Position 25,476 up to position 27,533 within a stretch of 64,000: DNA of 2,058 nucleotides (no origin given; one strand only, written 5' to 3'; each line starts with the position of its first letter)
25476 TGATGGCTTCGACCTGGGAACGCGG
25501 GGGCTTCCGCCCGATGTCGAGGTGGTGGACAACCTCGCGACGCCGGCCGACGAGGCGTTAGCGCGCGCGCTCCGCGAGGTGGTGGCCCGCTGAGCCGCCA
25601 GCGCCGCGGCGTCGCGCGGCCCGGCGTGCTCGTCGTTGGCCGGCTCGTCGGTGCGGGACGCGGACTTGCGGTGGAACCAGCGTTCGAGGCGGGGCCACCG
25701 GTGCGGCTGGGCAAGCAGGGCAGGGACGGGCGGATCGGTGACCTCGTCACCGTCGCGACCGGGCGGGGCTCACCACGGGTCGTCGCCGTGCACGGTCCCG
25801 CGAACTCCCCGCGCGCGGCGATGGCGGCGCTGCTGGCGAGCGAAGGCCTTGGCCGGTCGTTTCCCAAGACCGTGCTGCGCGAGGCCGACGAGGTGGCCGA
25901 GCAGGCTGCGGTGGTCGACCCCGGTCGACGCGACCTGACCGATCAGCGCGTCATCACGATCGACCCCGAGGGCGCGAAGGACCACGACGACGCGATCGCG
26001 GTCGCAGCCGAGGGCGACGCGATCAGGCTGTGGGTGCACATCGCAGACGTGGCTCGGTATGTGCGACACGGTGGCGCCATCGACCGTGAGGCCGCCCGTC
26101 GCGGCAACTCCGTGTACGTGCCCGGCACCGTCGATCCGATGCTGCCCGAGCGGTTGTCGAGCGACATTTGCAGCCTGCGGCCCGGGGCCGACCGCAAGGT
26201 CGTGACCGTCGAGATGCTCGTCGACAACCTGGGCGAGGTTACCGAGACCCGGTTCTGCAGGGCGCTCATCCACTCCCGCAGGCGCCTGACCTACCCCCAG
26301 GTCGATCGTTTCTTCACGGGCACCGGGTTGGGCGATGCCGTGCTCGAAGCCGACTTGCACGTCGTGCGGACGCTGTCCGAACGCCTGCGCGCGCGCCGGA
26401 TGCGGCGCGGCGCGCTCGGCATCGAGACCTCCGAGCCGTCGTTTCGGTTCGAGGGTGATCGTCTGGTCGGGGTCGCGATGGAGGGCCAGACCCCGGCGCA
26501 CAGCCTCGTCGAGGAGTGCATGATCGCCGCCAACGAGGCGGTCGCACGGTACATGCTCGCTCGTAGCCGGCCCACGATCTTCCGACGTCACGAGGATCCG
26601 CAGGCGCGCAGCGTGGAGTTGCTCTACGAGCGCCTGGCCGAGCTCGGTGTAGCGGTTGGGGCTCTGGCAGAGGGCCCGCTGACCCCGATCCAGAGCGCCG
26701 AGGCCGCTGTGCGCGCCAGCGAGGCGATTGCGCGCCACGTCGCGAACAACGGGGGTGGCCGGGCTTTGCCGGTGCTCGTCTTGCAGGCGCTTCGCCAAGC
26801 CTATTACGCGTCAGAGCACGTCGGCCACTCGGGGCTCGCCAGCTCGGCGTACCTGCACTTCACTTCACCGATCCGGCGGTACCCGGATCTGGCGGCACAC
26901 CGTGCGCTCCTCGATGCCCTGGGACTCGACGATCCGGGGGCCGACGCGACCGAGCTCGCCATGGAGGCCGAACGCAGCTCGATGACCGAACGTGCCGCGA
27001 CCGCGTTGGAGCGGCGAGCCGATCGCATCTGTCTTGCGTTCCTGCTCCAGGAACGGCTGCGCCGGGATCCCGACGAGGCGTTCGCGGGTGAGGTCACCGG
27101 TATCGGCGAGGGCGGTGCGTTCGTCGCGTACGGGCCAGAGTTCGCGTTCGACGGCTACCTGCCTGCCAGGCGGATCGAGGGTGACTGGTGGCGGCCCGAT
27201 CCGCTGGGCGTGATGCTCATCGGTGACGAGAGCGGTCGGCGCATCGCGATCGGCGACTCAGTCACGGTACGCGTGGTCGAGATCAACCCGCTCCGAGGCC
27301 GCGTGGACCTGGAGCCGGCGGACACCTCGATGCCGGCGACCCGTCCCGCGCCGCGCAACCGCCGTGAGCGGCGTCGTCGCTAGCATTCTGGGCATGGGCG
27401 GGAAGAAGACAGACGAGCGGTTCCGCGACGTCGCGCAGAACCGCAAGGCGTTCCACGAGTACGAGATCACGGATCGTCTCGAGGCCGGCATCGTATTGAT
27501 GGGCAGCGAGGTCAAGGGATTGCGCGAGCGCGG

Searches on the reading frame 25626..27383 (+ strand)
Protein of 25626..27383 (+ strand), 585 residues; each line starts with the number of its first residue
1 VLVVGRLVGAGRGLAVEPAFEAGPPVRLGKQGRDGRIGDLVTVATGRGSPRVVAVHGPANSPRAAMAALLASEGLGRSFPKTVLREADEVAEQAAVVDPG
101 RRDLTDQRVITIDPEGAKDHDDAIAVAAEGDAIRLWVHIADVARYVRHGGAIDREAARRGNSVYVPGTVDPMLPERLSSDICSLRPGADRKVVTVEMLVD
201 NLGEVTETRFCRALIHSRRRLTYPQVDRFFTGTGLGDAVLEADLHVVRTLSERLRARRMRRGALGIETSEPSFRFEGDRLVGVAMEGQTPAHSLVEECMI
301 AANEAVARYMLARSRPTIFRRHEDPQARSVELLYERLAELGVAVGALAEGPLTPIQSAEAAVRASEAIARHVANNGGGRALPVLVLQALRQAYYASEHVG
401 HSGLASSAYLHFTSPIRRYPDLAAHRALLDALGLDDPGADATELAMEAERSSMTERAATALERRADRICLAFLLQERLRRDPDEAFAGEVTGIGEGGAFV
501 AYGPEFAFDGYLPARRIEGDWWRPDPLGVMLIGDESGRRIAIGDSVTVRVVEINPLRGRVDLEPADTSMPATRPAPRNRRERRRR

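Call 24: search_protein_families(library=pfam, proteins=[window:25626-27383:+], max_evalue=0.00001)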
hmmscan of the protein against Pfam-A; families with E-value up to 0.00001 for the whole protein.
window:25626-27383:+ (585 aa): 2 families
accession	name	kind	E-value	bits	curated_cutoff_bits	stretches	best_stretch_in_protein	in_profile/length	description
PF00773.25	RNB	-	1.7e-94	317.2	29.3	1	101-432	1-324/326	RNB domain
PF00575.29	S1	-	2.8e-06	28.1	22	1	483-562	5-71/74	S1 RNA binding domain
